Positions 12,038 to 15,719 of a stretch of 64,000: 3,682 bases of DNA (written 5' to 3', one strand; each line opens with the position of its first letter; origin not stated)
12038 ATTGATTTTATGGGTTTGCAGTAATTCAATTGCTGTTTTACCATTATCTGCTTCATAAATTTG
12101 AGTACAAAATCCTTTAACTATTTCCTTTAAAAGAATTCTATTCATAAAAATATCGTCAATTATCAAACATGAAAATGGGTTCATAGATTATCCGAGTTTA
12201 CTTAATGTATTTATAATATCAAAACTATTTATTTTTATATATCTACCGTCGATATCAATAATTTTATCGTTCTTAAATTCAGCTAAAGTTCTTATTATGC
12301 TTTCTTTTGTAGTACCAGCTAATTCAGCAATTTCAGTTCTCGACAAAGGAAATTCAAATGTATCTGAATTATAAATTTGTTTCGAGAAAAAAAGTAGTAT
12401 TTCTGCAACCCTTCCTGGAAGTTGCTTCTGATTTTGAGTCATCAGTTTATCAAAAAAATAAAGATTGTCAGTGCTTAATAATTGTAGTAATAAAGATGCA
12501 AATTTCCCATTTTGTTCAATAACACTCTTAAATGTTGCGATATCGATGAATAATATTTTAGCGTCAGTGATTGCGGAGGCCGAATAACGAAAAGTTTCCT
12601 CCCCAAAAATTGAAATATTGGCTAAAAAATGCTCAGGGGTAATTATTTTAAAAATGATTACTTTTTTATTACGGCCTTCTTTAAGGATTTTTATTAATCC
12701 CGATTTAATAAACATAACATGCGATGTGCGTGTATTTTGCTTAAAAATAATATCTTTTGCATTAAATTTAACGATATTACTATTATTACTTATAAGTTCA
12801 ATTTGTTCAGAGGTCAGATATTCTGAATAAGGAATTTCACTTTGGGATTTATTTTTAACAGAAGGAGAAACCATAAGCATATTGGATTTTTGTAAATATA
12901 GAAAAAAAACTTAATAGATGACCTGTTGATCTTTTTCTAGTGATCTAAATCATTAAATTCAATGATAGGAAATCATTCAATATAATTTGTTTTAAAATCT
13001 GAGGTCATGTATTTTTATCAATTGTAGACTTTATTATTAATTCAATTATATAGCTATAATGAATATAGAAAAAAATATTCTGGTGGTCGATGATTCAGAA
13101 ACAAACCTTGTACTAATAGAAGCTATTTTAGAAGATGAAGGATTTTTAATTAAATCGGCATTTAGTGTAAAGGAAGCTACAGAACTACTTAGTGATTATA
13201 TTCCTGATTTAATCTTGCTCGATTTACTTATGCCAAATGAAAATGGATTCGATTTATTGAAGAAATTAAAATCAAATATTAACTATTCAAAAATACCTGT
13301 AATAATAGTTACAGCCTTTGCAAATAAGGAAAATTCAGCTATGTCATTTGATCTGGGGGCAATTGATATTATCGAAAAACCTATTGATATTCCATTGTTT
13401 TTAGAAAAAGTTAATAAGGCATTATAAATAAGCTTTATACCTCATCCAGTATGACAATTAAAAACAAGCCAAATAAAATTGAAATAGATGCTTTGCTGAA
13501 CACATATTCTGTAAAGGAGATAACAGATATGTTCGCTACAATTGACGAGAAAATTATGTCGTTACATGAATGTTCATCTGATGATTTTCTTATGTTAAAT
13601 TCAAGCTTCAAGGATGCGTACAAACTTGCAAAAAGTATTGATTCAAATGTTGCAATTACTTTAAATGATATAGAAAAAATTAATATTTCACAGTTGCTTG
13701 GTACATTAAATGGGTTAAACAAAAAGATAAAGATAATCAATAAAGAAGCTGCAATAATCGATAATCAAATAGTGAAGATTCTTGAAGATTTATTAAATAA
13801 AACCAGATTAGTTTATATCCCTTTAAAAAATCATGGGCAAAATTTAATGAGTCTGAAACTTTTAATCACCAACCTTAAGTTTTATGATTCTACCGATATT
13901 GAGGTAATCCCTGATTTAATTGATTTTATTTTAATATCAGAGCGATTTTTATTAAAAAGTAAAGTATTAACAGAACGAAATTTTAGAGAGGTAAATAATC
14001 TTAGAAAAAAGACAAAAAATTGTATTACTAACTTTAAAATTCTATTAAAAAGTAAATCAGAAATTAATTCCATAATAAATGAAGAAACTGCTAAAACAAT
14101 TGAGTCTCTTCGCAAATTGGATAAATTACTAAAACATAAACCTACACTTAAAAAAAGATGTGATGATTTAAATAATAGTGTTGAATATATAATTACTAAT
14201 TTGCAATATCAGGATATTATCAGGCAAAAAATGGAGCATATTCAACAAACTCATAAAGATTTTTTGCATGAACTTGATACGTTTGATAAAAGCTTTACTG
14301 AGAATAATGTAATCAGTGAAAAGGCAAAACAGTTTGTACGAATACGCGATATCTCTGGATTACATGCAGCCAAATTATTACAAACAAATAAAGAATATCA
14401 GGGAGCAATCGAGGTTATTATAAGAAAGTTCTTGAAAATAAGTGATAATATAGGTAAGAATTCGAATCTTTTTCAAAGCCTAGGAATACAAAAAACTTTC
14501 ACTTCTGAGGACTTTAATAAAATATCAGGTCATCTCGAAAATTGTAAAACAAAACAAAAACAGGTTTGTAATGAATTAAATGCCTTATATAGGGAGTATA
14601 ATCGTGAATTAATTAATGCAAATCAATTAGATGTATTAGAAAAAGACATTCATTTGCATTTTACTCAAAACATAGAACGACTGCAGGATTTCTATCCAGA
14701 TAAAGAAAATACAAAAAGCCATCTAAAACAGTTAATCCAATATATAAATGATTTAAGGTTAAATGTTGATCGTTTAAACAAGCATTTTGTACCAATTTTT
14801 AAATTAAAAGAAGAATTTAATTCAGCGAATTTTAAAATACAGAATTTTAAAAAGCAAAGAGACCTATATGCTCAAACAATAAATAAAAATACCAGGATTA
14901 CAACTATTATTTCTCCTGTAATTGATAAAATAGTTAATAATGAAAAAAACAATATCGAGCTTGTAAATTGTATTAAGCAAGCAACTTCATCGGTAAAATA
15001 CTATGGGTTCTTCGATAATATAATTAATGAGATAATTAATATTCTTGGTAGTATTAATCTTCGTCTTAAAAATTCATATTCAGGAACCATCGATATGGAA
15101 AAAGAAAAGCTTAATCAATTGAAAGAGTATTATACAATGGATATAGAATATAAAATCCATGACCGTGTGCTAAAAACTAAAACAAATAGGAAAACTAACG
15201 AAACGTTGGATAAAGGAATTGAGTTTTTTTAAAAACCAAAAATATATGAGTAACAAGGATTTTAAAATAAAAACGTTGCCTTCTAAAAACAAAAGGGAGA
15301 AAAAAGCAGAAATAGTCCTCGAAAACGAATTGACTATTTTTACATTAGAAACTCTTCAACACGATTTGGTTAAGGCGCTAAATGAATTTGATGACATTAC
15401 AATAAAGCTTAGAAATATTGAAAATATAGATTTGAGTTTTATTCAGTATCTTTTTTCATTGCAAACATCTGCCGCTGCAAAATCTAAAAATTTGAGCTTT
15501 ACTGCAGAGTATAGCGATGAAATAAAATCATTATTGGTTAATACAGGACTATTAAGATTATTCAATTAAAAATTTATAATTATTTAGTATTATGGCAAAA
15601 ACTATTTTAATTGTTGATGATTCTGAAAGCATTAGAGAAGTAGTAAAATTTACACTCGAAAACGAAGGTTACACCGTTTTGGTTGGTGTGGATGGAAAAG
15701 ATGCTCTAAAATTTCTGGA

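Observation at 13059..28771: Complete che-type chemosensory cluster with non-standard accessory genes in an apparently Bacteroidota genome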

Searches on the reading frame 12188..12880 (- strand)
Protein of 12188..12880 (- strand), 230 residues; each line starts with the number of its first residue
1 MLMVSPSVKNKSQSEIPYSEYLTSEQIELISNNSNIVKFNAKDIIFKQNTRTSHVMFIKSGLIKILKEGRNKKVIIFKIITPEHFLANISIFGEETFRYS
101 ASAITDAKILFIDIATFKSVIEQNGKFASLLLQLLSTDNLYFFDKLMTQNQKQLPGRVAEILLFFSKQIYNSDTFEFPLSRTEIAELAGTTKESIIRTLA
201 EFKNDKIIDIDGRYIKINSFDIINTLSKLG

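Call 8: search_protein_families(library=pfam, proteins=[window:12188-12880:-], max_evalue=0.001)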
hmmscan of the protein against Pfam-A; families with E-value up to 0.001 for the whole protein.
window:12188-12880:- (230 aa): 4 families
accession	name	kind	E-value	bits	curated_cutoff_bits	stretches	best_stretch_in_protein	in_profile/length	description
PF00027.35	cNMP_binding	-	6.9e-16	58.4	27.5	1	37-124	2-89/89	Cyclic nucleotide-binding domain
PF13545.12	HTH_Crp_2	-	7.5e-14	51.9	27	1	156-219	1-63/70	Crp-like helix-turn-helix domain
PF04492.19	Phage_rep_O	-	4.4e-05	24.4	28.7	1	151-219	22-90/95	Bacteriophage replication protein O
PF00325.26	Crp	-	0.00052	20.1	21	1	178-208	2-32/32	Bacterial regulatory proteins, crp family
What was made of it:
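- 12188..12880 (-): Crp/FNR-family regulator (cNMP-binding domain plus HTH), divergently transcribed; a conserved neighbour. Pfam cNMP_binding plus HTH_Crp_2 (call 8).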

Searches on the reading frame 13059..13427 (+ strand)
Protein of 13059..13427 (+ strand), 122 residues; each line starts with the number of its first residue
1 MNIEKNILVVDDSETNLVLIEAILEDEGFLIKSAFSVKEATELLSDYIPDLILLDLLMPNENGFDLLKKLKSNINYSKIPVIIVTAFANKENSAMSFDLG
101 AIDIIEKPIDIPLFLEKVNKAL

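Call 3: search_protein_families(library=pfam, proteins=[window:13059-13427:+], max_evalue=0.01)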
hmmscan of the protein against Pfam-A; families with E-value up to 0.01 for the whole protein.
window:13059-13427:+ (122 aa): 1 family
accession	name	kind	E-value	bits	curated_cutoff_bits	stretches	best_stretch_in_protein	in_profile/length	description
PF00072.30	Response_reg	-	1.7e-24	86.6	30.2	1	7-118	1-110/111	Response regulator receiver domain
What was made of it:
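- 13059..13427 (+): Stand-alone receiver domain (REC1), first gene of the cluster. Pfam Response_reg 1.7e-24 (call 3).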

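Call 42: search_protein_families(library=ncbifam, proteins=[window:13059-13427:+], max_evalue=0.01)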
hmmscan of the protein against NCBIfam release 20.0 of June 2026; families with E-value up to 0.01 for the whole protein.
window:13059-13427:+ (122 aa): 101 families (the best 25 are shown)
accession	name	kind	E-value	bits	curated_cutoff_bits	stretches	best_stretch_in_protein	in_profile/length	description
NF007135.0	PRK09581.1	equivalog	4.1e-25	88.5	474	1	6-110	4-108/457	PleD family two-component system response regulator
TIGR02154.1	PhoB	equivalog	2.6e-21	75.9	296.2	1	4-118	2-116/226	phosphate regulon transcriptional regulator PhoB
NF038297.2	hybrid_HK_HrmK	equivalog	3.7e-20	72.1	725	1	4-119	490-605/607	hybrid histidine kinase/response regulator HrmK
NF045717.1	DVU0259_DivK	exception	3.8e-20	72.2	160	1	4-121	2-115/117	DVU0259 family response regulator domain-containing protein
NF053854.1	RespRegPhoBBctds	equivalog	1.2e-19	70.6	270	1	7-118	1-111/225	two-component system response regulator PhoB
NF008469.0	PRK11361.1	equivalog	6.7e-17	61.3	714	1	2-113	2-111/461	acetoacetate metabolism transcriptional regulator AtoC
NF008199.0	PRK10955.1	equivalog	8.2e-17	61.9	341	1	6-110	3-103/232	envelope stress response regulator transcription factor CpxR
TIGR01818.1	ntrC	equivalog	1.4e-16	60.3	558.6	1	7-121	1-113/463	nitrogen regulation protein NR(I)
NF051870.1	NAssimRespRegNtrX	equivalog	2e-16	60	600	1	5-122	2-119/452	nitrogen assimilation response regulator NtrX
NF007969.0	PRK10693.1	equivalog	2.2e-16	59.8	329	1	3-110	6-111/337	two-component system response regulator RssB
NF007005.1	PRK09468.1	equivalog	3.7e-16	59.3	331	1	4-112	3-109/237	osmolarity response regulator transcription factor OmpR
NF040689.1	MtrAB_MtrA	equivalog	5.8e-16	58.5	300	1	7-117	1-108/219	MtrAB system response regulator MtrA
NF008318.0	PRK11107.1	equivalog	6.7e-16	57.5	890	1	6-110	669-773/920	two-component sensor histidine kinase BarA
NF040534.1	resp_reg_YycF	equivalog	1.3e-15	57.3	340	1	5-114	1-107/231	response regulator YycF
NF045944.1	ResRegRpaBCyano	equivalog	1.9e-15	56.9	330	1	8-110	1-100/229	response regulator transcription factor RpaB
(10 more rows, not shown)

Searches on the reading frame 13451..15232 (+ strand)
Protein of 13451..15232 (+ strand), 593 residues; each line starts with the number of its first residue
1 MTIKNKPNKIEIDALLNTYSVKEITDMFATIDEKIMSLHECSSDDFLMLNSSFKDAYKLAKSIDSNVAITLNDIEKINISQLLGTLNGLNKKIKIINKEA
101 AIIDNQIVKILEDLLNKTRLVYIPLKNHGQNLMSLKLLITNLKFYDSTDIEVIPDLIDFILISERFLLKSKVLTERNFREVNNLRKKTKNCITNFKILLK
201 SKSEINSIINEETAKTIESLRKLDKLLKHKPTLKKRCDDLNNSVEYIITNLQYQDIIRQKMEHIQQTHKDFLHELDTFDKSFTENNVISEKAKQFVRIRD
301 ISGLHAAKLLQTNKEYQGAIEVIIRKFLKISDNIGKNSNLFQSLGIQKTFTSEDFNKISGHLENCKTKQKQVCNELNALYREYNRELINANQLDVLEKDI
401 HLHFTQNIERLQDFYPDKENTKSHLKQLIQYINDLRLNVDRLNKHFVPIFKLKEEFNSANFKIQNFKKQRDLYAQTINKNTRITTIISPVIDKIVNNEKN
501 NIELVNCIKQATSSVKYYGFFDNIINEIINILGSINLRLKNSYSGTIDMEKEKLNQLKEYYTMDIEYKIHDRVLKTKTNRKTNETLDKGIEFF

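Call 3: search_protein_families(library=pfam, proteins=[window:13451-15232:+], max_evalue=0.01)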
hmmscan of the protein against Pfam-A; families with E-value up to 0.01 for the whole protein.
window:13451-15232:+ (593 aa): 2 families
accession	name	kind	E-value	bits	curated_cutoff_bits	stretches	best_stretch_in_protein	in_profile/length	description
PF15905.10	HMMR_N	-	0.0022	17.9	30.1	1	392-479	186-281/330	Hyaluronan mediated motility receptor N-terminal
PF20936.3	GCIP_C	-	0.0035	18.1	36.2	1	182-246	28-82/106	Grap2 and cyclin-D-interacting, C-terminal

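Call 41: search_protein_families(library=pfam, proteins=[window:13451-15232:+], max_evalue=10)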
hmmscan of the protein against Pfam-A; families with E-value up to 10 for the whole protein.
window:13451-15232:+ (593 aa): 2 families
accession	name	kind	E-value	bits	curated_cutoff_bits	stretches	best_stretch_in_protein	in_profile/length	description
PF15905.10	HMMR_N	-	0.0022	17.9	30.1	1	392-479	186-281/330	Hyaluronan mediated motility receptor N-terminal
PF20936.3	GCIP_C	-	0.0035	18.1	36.2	1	182-246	28-82/106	Grap2 and cyclin-D-interacting, C-terminal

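Call 42: search_protein_families(library=ncbifam, proteins=[window:13451-15232:+], max_evalue=0.01)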
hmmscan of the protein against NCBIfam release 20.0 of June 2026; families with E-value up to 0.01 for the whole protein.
window:13451-15232:+ (593 aa): 0 families

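Call 59: find_homologous_proteins(query=window:13451-15232:+, max_evalue=0.001)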
Query window:13451-15232:+ (593 aa): 214 proteins with E <= 0.001 among 8000 candidates; the best 120 are listed.
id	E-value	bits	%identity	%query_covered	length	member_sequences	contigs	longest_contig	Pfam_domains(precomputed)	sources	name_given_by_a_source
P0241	0.0e+0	1057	84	100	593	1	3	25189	-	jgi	jgi:hypothetical protein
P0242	6.8e-129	449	44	100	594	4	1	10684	-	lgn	-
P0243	5.9e-126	440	44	100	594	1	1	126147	-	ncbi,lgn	ncbi:MAG: hypothetical protein AB7S50_01940 [Bacteroidales bacterium]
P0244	2.5e-109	385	42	99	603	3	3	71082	-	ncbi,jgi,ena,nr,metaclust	ncbi:MAG: hypothetical protein A2041_15020 [Bacteroidetes bacterium GWA2_31_9b]|nr:MAG: hypothetical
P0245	1.6e-70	257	37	99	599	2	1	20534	-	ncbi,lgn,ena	-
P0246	1.9e-70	257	36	99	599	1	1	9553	-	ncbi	-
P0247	2.5e-69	253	34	100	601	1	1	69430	-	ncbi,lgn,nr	ncbi:MAG: hypothetical protein KOO66_03960 [Bacteroidales bacterium]|nr:hypothetical protein [Bacter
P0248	3.8e-69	252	33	99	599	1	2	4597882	-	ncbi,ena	-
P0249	6.4e-69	251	34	99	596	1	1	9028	-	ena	-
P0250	1.1e-68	251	36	100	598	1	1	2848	-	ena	-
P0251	2.0e-68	250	34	100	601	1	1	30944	-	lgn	-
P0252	6.2e-68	248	37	100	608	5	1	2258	-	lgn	-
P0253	3.2e-67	246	35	100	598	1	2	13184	-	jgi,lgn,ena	-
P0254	3.6e-67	246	35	100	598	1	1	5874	-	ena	-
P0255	3.7e-67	246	35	100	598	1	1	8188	-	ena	-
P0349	3.5e-41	160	28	95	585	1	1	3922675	-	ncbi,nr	ncbi:hypothetical protein CYCD_27160 [Tenuifilaceae bacterium CYCD]|nr:hypothetical protein CYCD_271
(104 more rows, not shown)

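Call 72: predict_structure(alignment_id=A1)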
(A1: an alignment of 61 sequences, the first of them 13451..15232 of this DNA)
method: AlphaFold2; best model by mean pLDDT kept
length: 593 residues; sequences in the alignment: 61
mean_pLDDT: 78.3   pTM: 0.59
mean pLDDT of the five models: 78.3, 76.1, 74.1, 73.3, 73.0
residues with pLDDT >= 90: 143; 70-90: 320; 50-70: 71; < 50: 59
segments of 3 or more residues with pLDDT < 50: 1-15, 541-562, 564-566, 576-593
pLDDT, mean of each block of 10 residues (from residue 1): 36 51 74 80 84 87 88 91 92 91 90 92 92 92 68 79 93 93 93 92 89 90 91 85 79 76 76 68 56 66 70 78 85 87 77 74 87 88 88 92 88 76 87 91 86 80 79 89 89 89 88 82 77 65 41 42 49 47 27 29
secondary structure, 60 per line:
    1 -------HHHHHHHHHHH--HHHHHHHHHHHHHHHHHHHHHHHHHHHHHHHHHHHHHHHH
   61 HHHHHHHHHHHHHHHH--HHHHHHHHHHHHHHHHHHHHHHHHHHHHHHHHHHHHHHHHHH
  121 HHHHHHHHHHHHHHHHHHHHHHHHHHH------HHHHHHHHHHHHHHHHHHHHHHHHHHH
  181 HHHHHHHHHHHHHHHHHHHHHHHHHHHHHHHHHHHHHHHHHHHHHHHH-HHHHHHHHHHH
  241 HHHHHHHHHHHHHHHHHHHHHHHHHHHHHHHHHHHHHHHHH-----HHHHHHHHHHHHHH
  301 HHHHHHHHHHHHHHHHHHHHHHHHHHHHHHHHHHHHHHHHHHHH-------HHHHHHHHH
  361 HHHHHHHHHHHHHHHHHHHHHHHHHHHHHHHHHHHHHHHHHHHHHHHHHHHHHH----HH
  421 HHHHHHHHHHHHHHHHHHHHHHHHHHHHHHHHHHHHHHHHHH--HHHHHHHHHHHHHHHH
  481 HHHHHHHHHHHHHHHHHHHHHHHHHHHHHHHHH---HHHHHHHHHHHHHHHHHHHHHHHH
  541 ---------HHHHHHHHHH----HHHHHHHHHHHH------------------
elements in order: H8-18 H21-76 H79-147 H154-228 H230-281 H287-344 H352-414 H419-462 H465-513 H517-540 H550-559 H564-575

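Call 76: fold_search(model_id=the predicted structure, library=pdb)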
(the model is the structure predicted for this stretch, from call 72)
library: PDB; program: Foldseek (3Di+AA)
matches with E <= 10: 943; with E <= 0.001: 5
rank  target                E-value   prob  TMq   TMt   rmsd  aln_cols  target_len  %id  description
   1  9qe0_A                5.0e-04  0.97  0.18  0.09  80.9       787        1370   11  Neobacillus vireti Wadjet-II JetABC dimer (released 2025-06-25)
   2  7ogt_B                8.1e-04  1.00  0.26  0.22  20.9       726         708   12  Folded elbow of cohesin (released 2021-07-28)
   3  6z9l_A                8.1e-04  0.99  0.21  0.18  123.9       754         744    9  Enterococcal PrgA (released 2020-09-16)
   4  7ogt_A                8.5e-04  0.90  0.15  0.14  24.3       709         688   10  Folded elbow of cohesin (released 2021-07-28)
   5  6yvu_B                9.3e-04  0.94  0.18  0.10  36.5       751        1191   12  Condensin complex from S.cerevisiae ATP-free apo non-engaged state (released 2020-07-15)
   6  9qe0_B                2.7e-03  0.97  0.22  0.12  79.2       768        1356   11  Neobacillus vireti Wadjet-II JetABC dimer (released 2025-06-25)
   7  7zr1_C                4.7e-03  0.72  0.14  0.11  97.1       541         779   12  Chaetomium thermophilum Mre11-Rad50-Nbs1 complex bound to ATPyS (composite structure) (released 2023-01-11)
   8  6jb3                  4.7e-03  0.33  0.11  0.10  50.8       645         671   10  Structure of SUR1 subunit bound with repaglinide (released 2019-05-22)
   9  8i4x_B                4.9e-03  0.60  0.15  0.09  115.3       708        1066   12  Cryo-EM structure of 5-subunit Smc5/6 (released 2024-06-26)
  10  7qcd_B                6.1e-03  0.18  0.09  0.06  112.7       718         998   10  CryoEM structure of the Smc5/6-holocomplex (composite structure) (released 2022-09-21)
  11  7zr1_D                6.7e-03  0.51  0.12  0.09  82.6       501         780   16  Chaetomium thermophilum Mre11-Rad50-Nbs1 complex bound to ATPyS (composite structure) (released 2023-01-11)
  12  8f7n                  8.7e-03  0.66  0.13  0.19  51.9       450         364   12  Crystal structure of chemoreceptor McpZ ligand sensing domain (released 2023-07-05)
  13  8iyj_T1               9.5e-03  0.63  0.14  0.17  41.0       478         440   10  Cryo-EM structure of the 48-nm repeat doublet microtubule from mouse sperm (released 2023-07-05)
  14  8iyj_U1               1.0e-02  0.69  0.14  0.18  43.5       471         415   10  Cryo-EM structure of the 48-nm repeat doublet microtubule from mouse sperm (released 2023-07-05)
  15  8w20_A                1.2e-02  0.41  0.13  0.11  64.1       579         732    8  Umb1 umbrella toxin particle (released 2024-04-17)
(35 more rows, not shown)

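Call 92: find_encoding_contigs(protein=P0349, flank=10000, max_places=1)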
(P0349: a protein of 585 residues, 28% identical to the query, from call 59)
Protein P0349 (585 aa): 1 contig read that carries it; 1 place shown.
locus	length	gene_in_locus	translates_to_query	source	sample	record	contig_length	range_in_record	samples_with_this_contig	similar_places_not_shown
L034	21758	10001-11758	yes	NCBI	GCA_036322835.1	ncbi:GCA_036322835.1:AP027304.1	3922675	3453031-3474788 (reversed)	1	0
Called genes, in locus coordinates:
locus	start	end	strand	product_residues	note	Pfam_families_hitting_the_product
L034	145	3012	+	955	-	PF00690:Cation_ATPase_N, PF00122:E1-E2_ATPase, PF00702:Hydrolase, PF13246:Cation_ATPase, PF00689:Cation_ATPase_C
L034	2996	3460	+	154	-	PF01243:PNPOx_N, PF12900:Pyridox_ox_2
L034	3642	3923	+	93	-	-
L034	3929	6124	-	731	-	PF07694:5TM-5TMR_LYT, PF00989:PAS, PF13426:PAS_9, PF00512:HisKA, PF02518:HATPase_c, PF00072:Response_reg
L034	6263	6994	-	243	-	PF01863:YgjP-like, PF08325:WLM (weak), PF10263:SprT-like (weak)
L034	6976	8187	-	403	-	PF18175:HU-CCDC81_bac_2, PF05036:SPOR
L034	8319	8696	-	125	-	PF00072:Response_reg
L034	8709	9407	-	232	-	PF00027:cNMP_binding, PF00325:Crp (faint), PF13545:HTH_Crp_2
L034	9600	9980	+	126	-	PF00072:Response_reg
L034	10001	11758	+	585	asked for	-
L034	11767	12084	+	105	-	-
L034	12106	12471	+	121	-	PF00072:Response_reg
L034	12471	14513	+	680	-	PF01627:Hpt, PF02895:H-kinase_dim, PF02518:HATPase_c, PF01584:CheW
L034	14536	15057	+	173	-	PF01584:CheW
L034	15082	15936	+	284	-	PF03705:CheR_N, PF01739:CheR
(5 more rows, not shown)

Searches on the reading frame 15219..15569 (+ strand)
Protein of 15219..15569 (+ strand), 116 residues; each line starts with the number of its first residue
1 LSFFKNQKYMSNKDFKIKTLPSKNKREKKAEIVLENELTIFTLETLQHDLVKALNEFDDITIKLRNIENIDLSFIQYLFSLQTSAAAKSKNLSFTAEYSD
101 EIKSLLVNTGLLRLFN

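Call 3: search_protein_families(library=pfam, proteins=[window:15219-15569:+], max_evalue=0.01)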
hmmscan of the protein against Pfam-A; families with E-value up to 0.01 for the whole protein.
window:15219-15569:+ (116 aa): 2 families
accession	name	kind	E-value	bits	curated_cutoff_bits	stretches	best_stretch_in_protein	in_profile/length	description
PF13466.11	STAS_2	-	7.2e-07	29.7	29.2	1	32-106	1-74/80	STAS domain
PF01740.26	STAS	-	0.009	16.2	22.6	0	33-115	14-97/106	STAS domain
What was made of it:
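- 15219..15569 (+): STAS-domain protein (CheS-like position, upstream of cheY-cheA). Pfam STAS_2 7e-07 (call 3).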

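Call 41: search_protein_families(library=pfam, proteins=[window:15219-15569:+], max_evalue=10)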
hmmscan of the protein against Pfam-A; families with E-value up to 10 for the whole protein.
window:15219-15569:+ (116 aa): 2 families
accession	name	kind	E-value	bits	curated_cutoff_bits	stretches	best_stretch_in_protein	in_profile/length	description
PF13466.11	STAS_2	-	7.2e-07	29.7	29.2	1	32-106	1-74/80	STAS domain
PF01740.26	STAS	-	0.009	16.2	22.6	1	33-115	14-97/106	STAS domain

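Call 42: search_protein_families(library=ncbifam, proteins=[window:15219-15569:+], max_evalue=0.01)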
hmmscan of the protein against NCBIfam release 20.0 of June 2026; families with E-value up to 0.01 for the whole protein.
window:15219-15569:+ (116 aa): 0 families
